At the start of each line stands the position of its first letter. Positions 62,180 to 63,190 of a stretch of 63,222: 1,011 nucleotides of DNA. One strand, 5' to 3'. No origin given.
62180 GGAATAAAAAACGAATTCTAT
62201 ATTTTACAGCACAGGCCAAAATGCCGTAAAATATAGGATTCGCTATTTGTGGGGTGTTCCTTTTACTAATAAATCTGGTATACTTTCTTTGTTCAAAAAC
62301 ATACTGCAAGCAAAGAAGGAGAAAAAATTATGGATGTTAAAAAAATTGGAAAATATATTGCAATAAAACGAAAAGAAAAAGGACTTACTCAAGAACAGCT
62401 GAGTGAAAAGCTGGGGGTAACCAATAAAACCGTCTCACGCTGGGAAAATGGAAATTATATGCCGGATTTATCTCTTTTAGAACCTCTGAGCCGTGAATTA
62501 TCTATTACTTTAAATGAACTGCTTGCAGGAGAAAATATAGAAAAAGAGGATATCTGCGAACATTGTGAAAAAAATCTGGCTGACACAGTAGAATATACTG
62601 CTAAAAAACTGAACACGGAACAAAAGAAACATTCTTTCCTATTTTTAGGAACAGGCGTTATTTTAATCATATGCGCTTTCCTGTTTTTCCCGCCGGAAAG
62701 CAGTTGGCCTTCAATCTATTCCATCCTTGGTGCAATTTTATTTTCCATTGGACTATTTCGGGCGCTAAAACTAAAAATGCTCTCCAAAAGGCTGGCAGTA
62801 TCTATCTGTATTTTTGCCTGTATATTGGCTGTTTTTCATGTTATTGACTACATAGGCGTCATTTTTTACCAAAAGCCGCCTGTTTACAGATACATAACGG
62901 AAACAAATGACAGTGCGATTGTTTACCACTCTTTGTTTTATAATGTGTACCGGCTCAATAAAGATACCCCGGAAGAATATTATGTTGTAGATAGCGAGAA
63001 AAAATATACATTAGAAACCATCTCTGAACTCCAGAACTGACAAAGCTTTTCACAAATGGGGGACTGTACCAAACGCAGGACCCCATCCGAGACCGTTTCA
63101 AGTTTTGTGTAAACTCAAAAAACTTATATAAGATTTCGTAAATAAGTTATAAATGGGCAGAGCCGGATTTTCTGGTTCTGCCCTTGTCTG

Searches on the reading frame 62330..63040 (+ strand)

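Call 49: search_protein_families(library=pfam, proteins=[window:62330-63040:+], max_evalue=0.00001)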
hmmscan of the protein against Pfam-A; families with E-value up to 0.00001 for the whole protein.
window:62330-63040:+ (236 aa): 4 families
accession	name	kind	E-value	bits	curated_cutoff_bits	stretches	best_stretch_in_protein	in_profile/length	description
PF01381.28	HTH_3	-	4.8e-15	55.8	23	1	11-64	2-55/55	Helix-turn-helix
PF12844.13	HTH_19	-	1.8e-09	37.8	30.2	1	14-69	8-63/64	Helix-turn-helix domain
PF13560.12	HTH_31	-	2.8e-07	31.2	27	1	13-53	9-50/64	Helix-turn-helix domain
PF13443.12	HTH_26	-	6.5e-06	26.8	22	0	15-65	7-58/63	Cro/C1-type HTH DNA-binding domain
